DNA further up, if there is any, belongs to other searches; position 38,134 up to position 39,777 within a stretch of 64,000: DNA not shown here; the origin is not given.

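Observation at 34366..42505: Candidate undescribed extracytoplasmic system: five adjacent exported hydrolases aimed at D-/gamma-linked amide bonds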

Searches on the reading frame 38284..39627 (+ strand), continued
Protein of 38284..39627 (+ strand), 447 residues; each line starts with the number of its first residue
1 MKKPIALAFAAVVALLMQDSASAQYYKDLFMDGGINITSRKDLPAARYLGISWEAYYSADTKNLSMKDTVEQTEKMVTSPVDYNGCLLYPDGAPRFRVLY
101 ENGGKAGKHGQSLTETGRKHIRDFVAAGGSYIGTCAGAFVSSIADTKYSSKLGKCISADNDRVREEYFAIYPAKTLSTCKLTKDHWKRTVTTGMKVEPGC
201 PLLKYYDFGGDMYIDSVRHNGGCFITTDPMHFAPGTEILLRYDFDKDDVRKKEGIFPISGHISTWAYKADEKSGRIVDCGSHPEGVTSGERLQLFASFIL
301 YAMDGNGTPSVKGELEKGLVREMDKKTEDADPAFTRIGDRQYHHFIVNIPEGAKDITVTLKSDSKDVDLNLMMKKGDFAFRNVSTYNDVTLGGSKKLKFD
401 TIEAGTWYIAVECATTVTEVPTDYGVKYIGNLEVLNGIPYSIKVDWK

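Call 17: search_protein_families(library=pfam, proteins=[L070:4880-8116:+, L021:495-2123:-, L021:12668-13906:-, L054:8785-9843:+, L045:17474-18379:-, L059:8956-10653:-, L065:1413-2804:+, L023:6947-8515:+, L014:2226-4811:-, L049:11667-14006:-], max_evalue=0.0001)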
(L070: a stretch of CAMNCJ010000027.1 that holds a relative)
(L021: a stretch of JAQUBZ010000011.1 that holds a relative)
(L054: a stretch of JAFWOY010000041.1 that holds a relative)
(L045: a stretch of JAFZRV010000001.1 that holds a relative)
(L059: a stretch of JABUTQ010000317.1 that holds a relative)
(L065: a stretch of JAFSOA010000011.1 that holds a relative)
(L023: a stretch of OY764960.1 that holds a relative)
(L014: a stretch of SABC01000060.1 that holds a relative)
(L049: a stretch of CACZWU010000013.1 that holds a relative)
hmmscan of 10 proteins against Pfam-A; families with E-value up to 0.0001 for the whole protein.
L070:4880-8116:+ (1078 aa): 4 families
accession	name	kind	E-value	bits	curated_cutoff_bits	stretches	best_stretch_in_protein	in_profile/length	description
PF07715.20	Plug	-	6.9e-22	78.4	23.9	1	140-246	3-107/107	TonB-dependent Receptor Plug Domain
PF13715.12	CarbopepD_reg_2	-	3.7e-16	59.4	32.2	1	51-131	1-88/88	CarboxypepD_reg-like domain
PF00593.30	TonB_dep_Rec_b-barrel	-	4.7e-13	50.2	27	1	478-882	32-363/436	TonB dependent receptor-like, beta-barrel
PF13620.12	CarboxypepD_reg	-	1.5e-10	41.7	32.3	1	51-110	2-65/82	Carboxypeptidase regulatory-like domain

L021:495-2123:- (542 aa): 2 families
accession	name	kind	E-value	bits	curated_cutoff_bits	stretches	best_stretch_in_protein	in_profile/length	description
PF07980.17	SusD_RagB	-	1.2e-25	91.2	23.1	1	308-541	73-295/297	SusD family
PF14322.12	SusD-like_3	-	1.2e-18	68.5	27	1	87-239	48-191/191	Starch-binding associating with outer membrane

L021:12668-13906:- (412 aa): 1 family
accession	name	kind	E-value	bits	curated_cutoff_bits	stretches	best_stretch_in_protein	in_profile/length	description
PF03417.21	AAT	-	5.5e-07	29.9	23.2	1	82-183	47-139/225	Acyl-coenzyme A:6-aminopenicillanic acid acyl-transferase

L054:8785-9843:+ (352 aa): 1 family
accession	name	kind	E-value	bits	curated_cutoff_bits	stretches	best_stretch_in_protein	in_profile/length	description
PF00871.23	Acetate_kinase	-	6.8e-18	64.9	22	1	152-304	177-333/392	Acetokinase family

L045:17474-18379:- (301 aa): 1 family
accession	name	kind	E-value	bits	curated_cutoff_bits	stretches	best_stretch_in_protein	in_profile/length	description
PF01515.24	PTA_PTB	-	9.5e-42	143.9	24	2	78-297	103-319/319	Phosphate acetyl/butaryl transferase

L059:8956-10653:- (565 aa): 1 family
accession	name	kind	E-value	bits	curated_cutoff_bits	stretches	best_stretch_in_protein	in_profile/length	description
PF03577.20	Peptidase_C69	-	4.9e-82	276.5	23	1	81-451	76-397/402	Peptidase family C69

L065:1413-2804:+ (463 aa): 2 families
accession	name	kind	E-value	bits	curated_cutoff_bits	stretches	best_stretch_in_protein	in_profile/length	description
PF00149.33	Metallophos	-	3.8e-12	47.5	21.5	1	165-391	2-191/191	Calcineurin-like phosphoesterase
PF16656.11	Pur_ac_phosph_N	-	6.4e-06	27.1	30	1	65-132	12-82/93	Purple acid Phosphatase, N-terminal domain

L023:6947-8515:+ (522 aa): 2 families
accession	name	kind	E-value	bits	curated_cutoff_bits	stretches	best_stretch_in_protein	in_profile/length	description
PF07980.17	SusD_RagB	-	8.8e-24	85.1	23.1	1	373-513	140-297/297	SusD family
PF14322.12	SusD-like_3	-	6.1e-12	46.6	27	1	24-237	1-190/191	Starch-binding associating with outer membrane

L014:2226-4811:- (861 aa): 1 family
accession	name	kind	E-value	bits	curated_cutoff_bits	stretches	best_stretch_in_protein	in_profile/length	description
PF00246.29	Peptidase_M14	-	3.5e-12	47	21.6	1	65-286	3-205/286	Zinc carboxypeptidase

L049:11667-14006:- (779 aa): 1 family
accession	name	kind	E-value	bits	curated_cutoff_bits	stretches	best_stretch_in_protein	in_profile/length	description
PF01835.25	MG2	-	1.2e-05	26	32.8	1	44-124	1-81/96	MG2 domain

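Call 25: predict_structure(alignment_id=A1)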
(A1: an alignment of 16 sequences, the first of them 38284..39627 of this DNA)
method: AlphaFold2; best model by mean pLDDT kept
length: 447 residues; sequences in the alignment: 16
mean_pLDDT: 89.2   pTM: 0.88
mean pLDDT of the five models: 89.2, 85.0, 82.7, 79.1, 70.3
residues with pLDDT >= 90: 309; 70-90: 106; 50-70: 21; < 50: 11
segments of 3 or more residues with pLDDT < 50: 1-3, 15-22
pLDDT, mean of each block of 10 residues (from residue 1): 50 46 73 77 93 86 76 88 93 95 85 93 96 95 85 76 89 91 88 94 89 90 88 94 93 89 97 96 91 96 92 97 94 94 97 98 94 96 94 97 98 94 88 94 98
secondary structure, 60 per line:
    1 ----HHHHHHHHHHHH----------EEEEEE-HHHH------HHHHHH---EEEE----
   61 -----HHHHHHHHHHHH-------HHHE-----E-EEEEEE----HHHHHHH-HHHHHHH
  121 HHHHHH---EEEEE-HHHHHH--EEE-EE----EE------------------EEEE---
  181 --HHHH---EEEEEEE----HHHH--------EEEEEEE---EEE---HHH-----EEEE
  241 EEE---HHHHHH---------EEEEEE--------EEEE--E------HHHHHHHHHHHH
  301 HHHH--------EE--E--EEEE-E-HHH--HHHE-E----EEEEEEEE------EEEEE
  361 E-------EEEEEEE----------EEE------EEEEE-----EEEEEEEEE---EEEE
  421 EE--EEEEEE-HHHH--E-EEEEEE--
elements in order: H5-16 E27-32 H34-37 H44-49 E53-56 H66-77 E96-101 H106-112 H114-126 E130-134 H136-141 E144-146 E174-177 H183-186 E190-196 H201-204 E213-219 E223-225 E237-243 H247-252 E262-267 E276-279 H289-304 E320-323 E342-349 E356-361 E369-375 E386-388 E395-399 E405-413 E417-422 E425-430 H432-435 E440-445

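Call 27: fold_search(model_id=the predicted structure, library=pdb)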
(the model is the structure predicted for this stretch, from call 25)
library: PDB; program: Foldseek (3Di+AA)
matches with E <= 10: 1744; with E <= 0.001: 75
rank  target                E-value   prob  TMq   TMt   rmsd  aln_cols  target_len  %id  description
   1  1kxj_A                9.3e-06  1.00  0.31  0.61   7.2       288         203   11  The Crystal Structure of Glutamine Amidotransferase from Thermotoga maritima (released 2002-03-20)
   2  3afg_B                1.5e-05  0.98  0.17  0.15  18.6       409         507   10  Crystal structure of ProN-Tk-SP from Thermococcus kodakaraensis (released 2010-08-04)
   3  3afg_A                2.3e-05  1.00  0.18  0.16   5.9       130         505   17  Crystal structure of ProN-Tk-SP from Thermococcus kodakaraensis (released 2010-08-04)
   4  1kxj_B                2.5e-05  1.00  0.26  0.53   6.0       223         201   13  The Crystal Structure of Glutamine Amidotransferase from Thermotoga maritima (released 2002-03-20)
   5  1wmd                  3.2e-05  0.84  0.18  0.19  21.6       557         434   10  Crystal Structure of alkaline serine protease KP-43 from Bacillus sp. KSM-KP43 (1.30 angstrom, 100 K) (released 2004-09-14)
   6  5ej1_B                3.4e-05  0.96  0.15  0.11  16.0       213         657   13  Pre-translocation state of bacterial cellulose synthase (released 2016-03-30)
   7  1ox4_B                5.8e-05  1.00  0.28  0.24  11.2       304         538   12  TOWARDS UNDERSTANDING THE MECHANISM OF THE COMPLEX CYCLIZATION REACTION CATALYZED BY IMIDAZOLE GLYCEROPHOSPHATE SYNTHA (released 2003-06-17)
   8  9sq9_C                5.8e-05  1.00  0.27  0.42  10.4       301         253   12  Crystal Structure of the MurT/GatD Enzyme Complex from Streptococcus pyogenes (released 2025-10-08)
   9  5sv5                  6.2e-05  1.00  0.20  0.72   5.8       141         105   10  1.0 Angstrom Crystal Structure of pre-Peptidase C-terminal Domain of Collagenase from Bacillus anthracis. (released 2016-08-17)
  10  9j7x                  6.5e-05  1.00  0.16  0.45   7.1       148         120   11  Crystal structure of quintuple mutant C terminal fragment of Clostridium perfringens enterotoxin (C-CPEm19) (released 2025-06-18)
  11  9pzi_G                7.8e-05  1.00  0.18  0.50   5.9       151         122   10  Crystal Structure of synthetic antibody COP-2 in complex with the C-terminal domain of Clostridium perfringens enterot (released 2025-08-20)
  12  1ox6_A                7.8e-05  1.00  0.28  0.24  11.5       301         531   15  TOWARDS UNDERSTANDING THE MECHANISM OF THE COMPLEX CYCLIZATION REACTION CATALYZED BY IMIDAZOLE GLYCEROPHOSPHATE SYNTHA (released 2003-06-17)
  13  6ymu_B                8.8e-05  1.00  0.30  0.59   8.5       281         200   13  Imidazole Glycerol Phosphate Synthase (released 2020-07-22)
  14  3am2                  8.8e-05  1.00  0.17  0.25   7.1       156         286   10  Clostridium perfringens enterotoxin (released 2011-04-13)
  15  9sqj_CCC              9.3e-05  1.00  0.27  0.41   9.6       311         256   14  Crystal Structure of the MurT/GatD Enzyme Complex from Streptococcus pyogenes with bound AMPPNP (released 2025-10-08)
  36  1nqj_A                2.4e-04  1.00  0.18  0.70   4.9       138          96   10  CRYSTAL STRUCTURE OF CLOSTRIDIUM HISTOLYTICUM COLG COLLAGENASE COLLAGEN-BINDING DOMAIN 3B AT 1.0 ANGSTROM RESOLUTION I (released 2003-04-15)
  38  9sq9_D                2.5e-04  1.00  0.29  0.46  10.0       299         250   11  Crystal Structure of the MurT/GatD Enzyme Complex from Streptococcus pyogenes (released 2025-10-08)
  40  6fqb_E                2.5e-04  1.00  0.28  0.44   9.4       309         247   11  MurT/GatD peptidoglycan amidotransferase complex from Streptococcus pneumoniae R6 (released 2018-08-22)
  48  1nqj_B                3.6e-04  1.00  0.18  0.62   5.6       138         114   10  CRYSTAL STRUCTURE OF CLOSTRIDIUM HISTOLYTICUM COLG COLLAGENASE COLLAGEN-BINDING DOMAIN 3B AT 1.0 ANGSTROM RESOLUTION I (released 2003-04-15)
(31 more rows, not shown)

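Call 32: search_protein_families(library=pfam, proteins=[L038:8924-9892:+, L001:18293-20341:+, L028:6142-8217:-, L008:17472-19079:-, L001:9294-9950:+, L002:8490-9272:+, L018:7156-8499:+, L025:11441-15925:+, L038:1411-2427:+, L050:8107-8688:+], max_evalue=0.001)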
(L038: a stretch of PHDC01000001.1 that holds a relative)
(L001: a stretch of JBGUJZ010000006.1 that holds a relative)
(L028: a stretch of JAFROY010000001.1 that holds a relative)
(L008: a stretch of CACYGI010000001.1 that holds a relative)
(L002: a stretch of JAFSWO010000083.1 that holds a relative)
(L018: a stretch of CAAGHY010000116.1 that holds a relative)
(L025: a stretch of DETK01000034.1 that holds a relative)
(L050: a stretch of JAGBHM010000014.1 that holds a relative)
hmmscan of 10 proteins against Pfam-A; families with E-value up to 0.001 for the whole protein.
L038:8924-9892:+ (322 aa): 1 family
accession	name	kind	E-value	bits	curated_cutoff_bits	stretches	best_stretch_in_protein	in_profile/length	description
PF05013.17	FGase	-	4.8e-07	30.6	28.9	0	61-135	2-67/219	N-formylglutamate amidohydrolase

L001:18293-20341:+ (682 aa): 3 families
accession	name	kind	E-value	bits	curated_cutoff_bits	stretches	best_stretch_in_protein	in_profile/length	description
PF10566.15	Glyco_hydro_97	-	1.9e-88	296.9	32.5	1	318-581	3-275/275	Glycoside hydrolase 97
PF14508.12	GH97_N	-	2.3e-47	161.8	25.3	1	33-308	1-227/229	Glycosyl-hydrolase 97 N-terminal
PF14509.12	GH97_C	-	2.9e-25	88.8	25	1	583-677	1-96/97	Glycosyl-hydrolase 97 C-terminal, oligomerisation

L028:6142-8217:- (691 aa): 3 families
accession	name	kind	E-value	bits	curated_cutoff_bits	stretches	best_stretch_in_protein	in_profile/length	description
PF10566.15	Glyco_hydro_97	-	8e-86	288.3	32.5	1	318-581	3-275/275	Glycoside hydrolase 97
PF14508.12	GH97_N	-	3.2e-47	161.4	25.3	1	33-308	1-227/229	Glycosyl-hydrolase 97 N-terminal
PF14509.12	GH97_C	-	5.1e-25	88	25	1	583-677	1-96/97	Glycosyl-hydrolase 97 C-terminal, oligomerisation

L008:17472-19079:- (535 aa): 0 families

L001:9294-9950:+ (218 aa): 5 families
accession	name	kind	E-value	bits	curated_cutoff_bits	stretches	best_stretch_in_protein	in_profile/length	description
PF01381.28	HTH_3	-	1.8e-11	44.3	23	1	152-209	1-55/55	Helix-turn-helix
PF13412.12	HTH_24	-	8.5e-05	22.5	21.9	1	152-180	9-37/48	Winged helix-turn-helix DNA-binding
PF13560.12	HTH_31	-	9.1e-05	23.1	27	1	152-185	6-39/64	Helix-turn-helix domain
PF12844.13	HTH_19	-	0.00039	20.7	30.2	0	152-210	4-59/64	Helix-turn-helix domain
PF00376.29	MerR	-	0.0005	20.3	28.2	0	165-182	4-21/38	MerR family regulatory protein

L002:8490-9272:+ (260 aa): 0 families

L018:7156-8499:+ (447 aa): 1 family
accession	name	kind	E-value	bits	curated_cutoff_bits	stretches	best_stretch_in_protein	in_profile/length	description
PF00209.24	SNF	-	5.9e-61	207.2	27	2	147-445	180-481/524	Sodium:neurotransmitter symporter family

L025:11441-15925:+ (1494 aa): 0 families

L038:1411-2427:+ (338 aa): 2 families
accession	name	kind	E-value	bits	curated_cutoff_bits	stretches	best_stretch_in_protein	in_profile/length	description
PF16344.10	FecR_C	-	2.4e-18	66.4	24.4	1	267-335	1-70/70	FecR, C-terminal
PF04773.18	FecR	-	1.6e-12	48.1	24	1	126-219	5-97/97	FecR protein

L050:8107-8688:+ (193 aa): 5 families
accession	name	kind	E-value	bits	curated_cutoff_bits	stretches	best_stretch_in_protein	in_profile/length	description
PF08281.18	Sigma70_r4_2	-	5.4e-13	48.8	25.7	1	119-167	3-51/54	Sigma-70, region 4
PF04542.20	Sigma70_r2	-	5.7e-11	42.5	24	1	15-80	1-68/71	Sigma-70 region 2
PF04545.22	Sigma70_r4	-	5.3e-07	29.5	24.1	1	125-171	3-49/50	Sigma-70, region 4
PF07638.17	Sigma70_ECF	-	0.00059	20.2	21.1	1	115-173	125-182/185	ECF sigma factor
PF13518.12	HTH_28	-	0.00089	19.7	25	0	132-165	2-35/52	Helix-turn-helix domain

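Call 50: search_protein_families(library=pfam, proteins=[L008:17472-19079:-, L002:8490-9272:+], max_evalue=5)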
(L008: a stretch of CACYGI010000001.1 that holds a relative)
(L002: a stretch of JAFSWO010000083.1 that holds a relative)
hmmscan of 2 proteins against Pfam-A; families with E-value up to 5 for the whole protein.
L008:17472-19079:- (535 aa): 3 families
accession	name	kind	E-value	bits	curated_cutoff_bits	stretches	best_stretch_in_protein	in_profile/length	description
PF07676.18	PD40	-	0.0026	18.1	20.9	1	172-205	6-37/38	WD40-like Beta Propeller Repeat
PF05036.18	SPOR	-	0.014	16.1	21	1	476-516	35-75/76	SPOR domain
PF24575.1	TPR_Slam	-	0.04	14.8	35.2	1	24-74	46-96/104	Surface lipoprotein assembly modifier, N-terminal TPR repeats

L002:8490-9272:+ (260 aa): 0 families

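Call 51: search_protein_families(library=ncbifam, proteins=[L038:8924-9892:+, L021:12668-13906:-], max_evalue=0.001)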
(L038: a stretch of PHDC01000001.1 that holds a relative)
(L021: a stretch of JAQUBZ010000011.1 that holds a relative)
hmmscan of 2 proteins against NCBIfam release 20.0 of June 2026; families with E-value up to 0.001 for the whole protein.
L038:8924-9892:+ (322 aa): 1 family
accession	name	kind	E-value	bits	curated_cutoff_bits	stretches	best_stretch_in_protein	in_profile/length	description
TIGR02017.1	hutG_amidohyd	equivalog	0.00024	20.6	278.75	0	53-134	3-74/263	N-formylglutamate deformylase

L021:12668-13906:- (412 aa): 1 family
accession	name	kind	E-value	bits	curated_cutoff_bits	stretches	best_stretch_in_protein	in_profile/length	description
NF040521.1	C45_proenzyme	subfamily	3.7e-14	52.8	85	1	25-234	89-289/313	C45 family autoproteolytic acyltransferase/hydrolase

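Call 60: search_protein_families(library=ncbifam, proteins=[L014:2226-4811:-, L059:8956-10653:-], max_evalue=0.001)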
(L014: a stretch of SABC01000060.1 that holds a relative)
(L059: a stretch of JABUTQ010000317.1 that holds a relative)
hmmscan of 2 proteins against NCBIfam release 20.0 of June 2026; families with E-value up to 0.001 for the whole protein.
L014:2226-4811:- (861 aa): 0 families

L059:8956-10653:- (565 aa): 2 families
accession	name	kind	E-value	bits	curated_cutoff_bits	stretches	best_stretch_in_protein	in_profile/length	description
NF033678.1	C69_fam_dipept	equivalog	1.7e-51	175.8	250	1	24-513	1-455/464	C69 family dipeptidase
NF040521.1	C45_proenzyme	subfamily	3.6e-05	23.3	85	1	21-204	86-242/313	C45 family autoproteolytic acyltransferase/hydrolase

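Call 64: search_protein_representatives(alignment_id=A1)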
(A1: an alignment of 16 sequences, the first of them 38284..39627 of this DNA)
Query: 16 sequences, 431 profile positions. Proteins with E-value up to 0.001 (for the whole library): 2128; up to 1e-10: 473; up to 1e-30: 268. The best 150 are listed.
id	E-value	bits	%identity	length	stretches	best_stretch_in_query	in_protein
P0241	4.8e-270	911.9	-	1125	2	19-430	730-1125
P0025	3.8e-196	668.4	-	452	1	1-431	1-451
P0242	1.5e-168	577.6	-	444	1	19-431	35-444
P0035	8.0e-166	568.5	-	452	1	1-431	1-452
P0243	1.4e-163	561.1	-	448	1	20-429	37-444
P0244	3.1e-161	553.4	-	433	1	2-431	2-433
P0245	1.5e-156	538.0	-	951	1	22-430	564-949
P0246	9.6e-154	528.7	-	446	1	13-429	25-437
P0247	2.3e-152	524.2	-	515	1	9-430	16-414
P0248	2.0e-150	517.8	-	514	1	11-429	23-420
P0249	4.9e-150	516.5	-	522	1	19-431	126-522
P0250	6.9e-148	509.4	-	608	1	11-431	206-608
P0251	2.3e-147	507.7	-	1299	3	14-428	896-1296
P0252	6.8e-147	506.1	-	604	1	15-431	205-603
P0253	2.9e-146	504.1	-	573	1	7-428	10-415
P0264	2.3e-137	474.7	-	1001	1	17-431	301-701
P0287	9.8e-131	452.9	-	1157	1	21-429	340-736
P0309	5.7e-125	433.9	-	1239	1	19-429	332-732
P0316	1.9e-123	428.9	-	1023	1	19-431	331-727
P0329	3.6e-119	414.8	-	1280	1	11-430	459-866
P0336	1.6e-117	409.4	-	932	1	18-431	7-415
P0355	9.6e-105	367.3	-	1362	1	19-430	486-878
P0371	1.8e-92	326.9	-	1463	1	8-430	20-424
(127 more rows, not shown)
